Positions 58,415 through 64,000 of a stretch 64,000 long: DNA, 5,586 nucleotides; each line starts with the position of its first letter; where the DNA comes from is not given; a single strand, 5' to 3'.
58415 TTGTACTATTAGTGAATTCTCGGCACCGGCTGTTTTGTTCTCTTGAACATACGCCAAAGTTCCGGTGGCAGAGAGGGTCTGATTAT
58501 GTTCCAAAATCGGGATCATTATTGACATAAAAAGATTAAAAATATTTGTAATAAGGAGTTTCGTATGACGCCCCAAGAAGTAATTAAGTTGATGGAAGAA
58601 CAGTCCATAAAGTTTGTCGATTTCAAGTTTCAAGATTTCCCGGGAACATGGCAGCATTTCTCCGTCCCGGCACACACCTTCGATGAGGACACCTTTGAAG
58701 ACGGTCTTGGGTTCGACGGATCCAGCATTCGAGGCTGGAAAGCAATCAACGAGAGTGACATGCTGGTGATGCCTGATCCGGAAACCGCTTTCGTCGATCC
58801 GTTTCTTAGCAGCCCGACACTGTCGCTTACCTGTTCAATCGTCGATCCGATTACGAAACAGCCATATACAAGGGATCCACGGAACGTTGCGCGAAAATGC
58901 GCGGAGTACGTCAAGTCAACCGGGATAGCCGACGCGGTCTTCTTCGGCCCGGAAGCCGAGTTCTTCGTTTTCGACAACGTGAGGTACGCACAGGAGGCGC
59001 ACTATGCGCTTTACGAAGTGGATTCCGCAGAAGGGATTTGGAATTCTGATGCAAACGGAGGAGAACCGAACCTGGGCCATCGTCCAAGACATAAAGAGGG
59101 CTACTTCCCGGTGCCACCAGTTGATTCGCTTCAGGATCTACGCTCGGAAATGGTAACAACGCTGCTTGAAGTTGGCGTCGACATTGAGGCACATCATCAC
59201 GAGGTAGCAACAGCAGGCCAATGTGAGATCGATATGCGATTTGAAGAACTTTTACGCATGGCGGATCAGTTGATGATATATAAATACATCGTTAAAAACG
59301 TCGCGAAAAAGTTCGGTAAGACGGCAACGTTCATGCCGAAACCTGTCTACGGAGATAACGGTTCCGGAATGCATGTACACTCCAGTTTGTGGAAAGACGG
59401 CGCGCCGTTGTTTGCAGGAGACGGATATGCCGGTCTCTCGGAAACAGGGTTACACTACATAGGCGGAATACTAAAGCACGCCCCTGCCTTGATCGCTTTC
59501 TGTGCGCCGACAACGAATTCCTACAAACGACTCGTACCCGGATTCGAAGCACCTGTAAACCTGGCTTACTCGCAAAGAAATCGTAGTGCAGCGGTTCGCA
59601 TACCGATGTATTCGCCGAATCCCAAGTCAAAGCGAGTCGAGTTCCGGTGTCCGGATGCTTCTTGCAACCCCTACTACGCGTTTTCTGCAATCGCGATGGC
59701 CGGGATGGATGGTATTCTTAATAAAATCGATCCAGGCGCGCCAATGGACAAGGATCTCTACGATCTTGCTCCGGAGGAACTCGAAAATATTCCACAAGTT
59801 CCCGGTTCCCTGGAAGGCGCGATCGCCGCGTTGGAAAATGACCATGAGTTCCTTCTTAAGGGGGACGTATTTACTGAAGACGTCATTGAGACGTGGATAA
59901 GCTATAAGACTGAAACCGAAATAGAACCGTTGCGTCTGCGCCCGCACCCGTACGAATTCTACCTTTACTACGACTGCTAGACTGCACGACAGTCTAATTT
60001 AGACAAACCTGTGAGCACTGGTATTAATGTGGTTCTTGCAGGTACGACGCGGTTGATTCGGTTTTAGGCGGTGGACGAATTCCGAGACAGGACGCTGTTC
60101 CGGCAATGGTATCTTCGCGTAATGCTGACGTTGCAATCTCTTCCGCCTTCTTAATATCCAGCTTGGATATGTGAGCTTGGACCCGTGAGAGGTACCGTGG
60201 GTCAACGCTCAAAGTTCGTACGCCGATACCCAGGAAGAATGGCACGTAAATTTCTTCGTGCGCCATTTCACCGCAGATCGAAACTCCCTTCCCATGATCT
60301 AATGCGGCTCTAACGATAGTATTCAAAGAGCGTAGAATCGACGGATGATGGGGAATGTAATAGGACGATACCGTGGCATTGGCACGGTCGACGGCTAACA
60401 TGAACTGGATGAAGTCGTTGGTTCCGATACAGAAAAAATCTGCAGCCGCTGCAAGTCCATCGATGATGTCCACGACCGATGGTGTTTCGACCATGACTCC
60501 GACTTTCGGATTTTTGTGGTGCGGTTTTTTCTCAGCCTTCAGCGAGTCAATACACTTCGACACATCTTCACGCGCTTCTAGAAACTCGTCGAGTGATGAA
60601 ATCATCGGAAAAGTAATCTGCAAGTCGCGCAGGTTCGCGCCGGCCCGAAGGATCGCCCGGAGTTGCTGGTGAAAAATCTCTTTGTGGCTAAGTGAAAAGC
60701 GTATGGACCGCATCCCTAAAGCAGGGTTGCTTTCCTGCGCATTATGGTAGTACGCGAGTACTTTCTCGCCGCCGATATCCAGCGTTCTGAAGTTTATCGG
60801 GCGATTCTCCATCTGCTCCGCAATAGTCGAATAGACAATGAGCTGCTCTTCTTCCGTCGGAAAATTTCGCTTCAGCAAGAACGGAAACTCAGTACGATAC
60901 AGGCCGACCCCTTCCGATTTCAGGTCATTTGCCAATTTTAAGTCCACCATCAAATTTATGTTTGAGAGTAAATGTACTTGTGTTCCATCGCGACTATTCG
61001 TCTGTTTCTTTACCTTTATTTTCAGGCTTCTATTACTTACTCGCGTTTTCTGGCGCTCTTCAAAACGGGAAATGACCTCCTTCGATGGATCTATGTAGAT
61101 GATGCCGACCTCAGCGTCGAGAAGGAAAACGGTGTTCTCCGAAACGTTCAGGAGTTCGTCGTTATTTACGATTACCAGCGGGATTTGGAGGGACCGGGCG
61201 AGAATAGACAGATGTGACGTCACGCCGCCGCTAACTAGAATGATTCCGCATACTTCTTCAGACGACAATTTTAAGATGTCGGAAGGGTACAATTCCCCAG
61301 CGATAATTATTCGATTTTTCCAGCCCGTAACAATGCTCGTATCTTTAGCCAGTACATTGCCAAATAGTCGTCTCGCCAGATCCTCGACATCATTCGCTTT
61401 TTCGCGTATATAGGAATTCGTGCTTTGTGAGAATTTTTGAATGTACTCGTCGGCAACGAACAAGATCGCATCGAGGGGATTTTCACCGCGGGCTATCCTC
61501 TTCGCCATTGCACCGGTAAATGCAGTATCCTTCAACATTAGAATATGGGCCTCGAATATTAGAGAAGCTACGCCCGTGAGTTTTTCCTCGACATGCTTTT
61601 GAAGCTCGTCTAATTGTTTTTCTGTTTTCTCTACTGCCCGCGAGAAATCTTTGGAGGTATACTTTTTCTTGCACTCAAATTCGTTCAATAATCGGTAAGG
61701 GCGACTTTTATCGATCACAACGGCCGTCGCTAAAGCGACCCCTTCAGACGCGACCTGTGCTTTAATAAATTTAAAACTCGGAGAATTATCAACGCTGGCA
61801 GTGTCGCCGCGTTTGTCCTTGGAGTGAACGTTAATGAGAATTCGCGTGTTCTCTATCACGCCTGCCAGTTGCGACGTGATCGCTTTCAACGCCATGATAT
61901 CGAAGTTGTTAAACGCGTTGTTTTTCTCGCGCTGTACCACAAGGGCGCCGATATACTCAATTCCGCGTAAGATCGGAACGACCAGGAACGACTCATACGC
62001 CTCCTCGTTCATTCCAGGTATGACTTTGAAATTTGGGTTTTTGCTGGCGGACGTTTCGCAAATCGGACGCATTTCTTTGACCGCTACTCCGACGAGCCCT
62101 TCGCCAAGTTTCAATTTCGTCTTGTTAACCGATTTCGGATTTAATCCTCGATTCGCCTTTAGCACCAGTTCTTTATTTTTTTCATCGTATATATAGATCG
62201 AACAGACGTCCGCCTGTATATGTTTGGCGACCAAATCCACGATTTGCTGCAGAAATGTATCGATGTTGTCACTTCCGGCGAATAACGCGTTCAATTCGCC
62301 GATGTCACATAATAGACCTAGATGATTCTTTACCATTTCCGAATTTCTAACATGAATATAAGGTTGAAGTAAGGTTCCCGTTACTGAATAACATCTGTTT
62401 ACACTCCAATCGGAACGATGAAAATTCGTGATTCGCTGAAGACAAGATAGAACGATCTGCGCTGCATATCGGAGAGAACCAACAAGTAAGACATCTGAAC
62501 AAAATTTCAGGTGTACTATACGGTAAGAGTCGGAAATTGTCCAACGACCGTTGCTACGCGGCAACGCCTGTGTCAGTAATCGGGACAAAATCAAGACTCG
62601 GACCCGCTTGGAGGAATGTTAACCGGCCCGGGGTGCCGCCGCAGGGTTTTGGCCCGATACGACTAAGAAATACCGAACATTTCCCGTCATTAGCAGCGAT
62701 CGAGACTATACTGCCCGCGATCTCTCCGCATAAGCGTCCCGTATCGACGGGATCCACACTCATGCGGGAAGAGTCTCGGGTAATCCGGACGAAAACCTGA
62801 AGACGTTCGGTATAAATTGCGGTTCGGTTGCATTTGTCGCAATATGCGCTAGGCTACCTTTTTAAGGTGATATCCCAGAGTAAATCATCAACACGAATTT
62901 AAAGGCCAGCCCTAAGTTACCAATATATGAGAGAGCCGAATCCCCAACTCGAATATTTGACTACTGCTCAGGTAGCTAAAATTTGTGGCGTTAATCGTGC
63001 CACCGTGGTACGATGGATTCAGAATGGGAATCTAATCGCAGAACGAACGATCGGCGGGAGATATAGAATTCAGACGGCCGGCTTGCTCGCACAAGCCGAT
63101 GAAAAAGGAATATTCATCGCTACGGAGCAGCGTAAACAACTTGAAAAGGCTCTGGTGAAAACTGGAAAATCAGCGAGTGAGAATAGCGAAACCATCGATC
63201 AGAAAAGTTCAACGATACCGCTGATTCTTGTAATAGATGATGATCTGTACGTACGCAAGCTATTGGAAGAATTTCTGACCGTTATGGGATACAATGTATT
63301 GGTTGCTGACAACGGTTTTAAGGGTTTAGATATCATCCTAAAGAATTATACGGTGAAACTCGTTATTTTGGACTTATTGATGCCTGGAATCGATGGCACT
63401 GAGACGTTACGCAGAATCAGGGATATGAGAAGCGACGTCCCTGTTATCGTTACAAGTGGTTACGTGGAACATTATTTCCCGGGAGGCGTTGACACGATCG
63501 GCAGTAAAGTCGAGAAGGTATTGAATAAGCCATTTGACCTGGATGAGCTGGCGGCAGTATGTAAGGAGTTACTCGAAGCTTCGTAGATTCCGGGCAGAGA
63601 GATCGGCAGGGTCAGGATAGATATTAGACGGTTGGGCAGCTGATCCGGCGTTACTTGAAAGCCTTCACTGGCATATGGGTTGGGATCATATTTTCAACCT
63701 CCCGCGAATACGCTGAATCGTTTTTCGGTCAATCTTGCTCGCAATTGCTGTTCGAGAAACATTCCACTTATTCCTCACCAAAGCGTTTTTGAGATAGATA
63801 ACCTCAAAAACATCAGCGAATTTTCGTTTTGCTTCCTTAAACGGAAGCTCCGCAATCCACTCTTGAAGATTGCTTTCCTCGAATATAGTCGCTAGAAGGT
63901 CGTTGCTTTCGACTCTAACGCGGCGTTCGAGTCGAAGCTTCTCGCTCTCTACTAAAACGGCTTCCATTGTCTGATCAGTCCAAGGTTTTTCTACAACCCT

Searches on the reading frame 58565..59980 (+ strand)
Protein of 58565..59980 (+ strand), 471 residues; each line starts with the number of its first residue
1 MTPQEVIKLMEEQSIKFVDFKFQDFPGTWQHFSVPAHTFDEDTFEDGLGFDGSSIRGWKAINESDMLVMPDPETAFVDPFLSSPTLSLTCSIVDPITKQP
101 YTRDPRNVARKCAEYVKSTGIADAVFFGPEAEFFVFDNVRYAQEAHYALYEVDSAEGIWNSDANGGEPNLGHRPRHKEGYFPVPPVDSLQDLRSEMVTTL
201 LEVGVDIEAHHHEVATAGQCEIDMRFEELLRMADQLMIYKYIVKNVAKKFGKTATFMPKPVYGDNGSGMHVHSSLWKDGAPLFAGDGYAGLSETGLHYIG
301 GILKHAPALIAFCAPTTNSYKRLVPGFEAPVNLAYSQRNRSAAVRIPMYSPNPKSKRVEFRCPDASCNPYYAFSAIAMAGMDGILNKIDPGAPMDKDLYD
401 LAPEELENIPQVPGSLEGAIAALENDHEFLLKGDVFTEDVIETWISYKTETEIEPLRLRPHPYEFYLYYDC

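Call 81: search_protein_families(library=pfam, proteins=[window:58565-59980:+], max_evalue=0.01)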
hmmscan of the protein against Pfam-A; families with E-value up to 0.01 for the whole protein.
window:58565-59980:+ (471 aa): 2 families
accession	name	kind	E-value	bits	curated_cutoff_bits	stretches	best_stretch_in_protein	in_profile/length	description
PF00120.29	Gln-synt_C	-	6.4e-137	456.7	24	1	103-468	2-344/344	Glutamine synthetase, catalytic domain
PF03951.24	Gln-synt_N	-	3.6e-32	110.2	33.4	1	15-95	2-82/82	Glutamine synthetase, beta-Grasp domain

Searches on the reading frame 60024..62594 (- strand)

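Call 81: search_protein_families(library=pfam, proteins=[window:60024-62594:-], max_evalue=0.01)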
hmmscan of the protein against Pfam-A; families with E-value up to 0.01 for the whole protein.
window:60024-62594:- (856 aa): 6 families
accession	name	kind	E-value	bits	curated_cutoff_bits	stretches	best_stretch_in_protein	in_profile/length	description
PF02896.24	PEP-utilizers_C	-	1.4e-88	297.3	22.8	1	526-813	6-292/293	PEP-utilising enzyme, PEP-binding domain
PF05524.18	PEP-utilisers_N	-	1.6e-17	64.2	24.4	1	281-398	4-120/121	PEP-utilising enzyme, N-terminal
PF13185.12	GAF_2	-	5.1e-14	53.1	28.6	1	110-248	3-136/136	GAF domain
PF00391.29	PEP-utilizers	-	2.2e-12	46.8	23.1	1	427-496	4-71/72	PEP-utilising enzyme, mobile domain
PF01590.32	GAF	-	2.7e-11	44.6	22.4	1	111-246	2-132/133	GAF domain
PF13492.12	GAF_3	-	5.6e-10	40.2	27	1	110-249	1-129/129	GAF domain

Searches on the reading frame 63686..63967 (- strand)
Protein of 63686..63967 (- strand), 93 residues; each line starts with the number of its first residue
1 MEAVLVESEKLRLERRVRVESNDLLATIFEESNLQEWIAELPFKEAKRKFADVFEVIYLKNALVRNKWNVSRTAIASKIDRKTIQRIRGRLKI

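Call 81: search_protein_families(library=pfam, proteins=[window:63686-63967:-], max_evalue=0.01)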
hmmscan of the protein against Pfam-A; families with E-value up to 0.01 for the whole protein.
window:63686-63967:- (93 aa): 1 family
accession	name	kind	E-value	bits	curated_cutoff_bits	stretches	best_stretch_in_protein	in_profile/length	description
PF02954.25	HTH_8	-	0.00029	20.9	22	1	54-86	5-37/42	Bacterial regulatory protein, Fis family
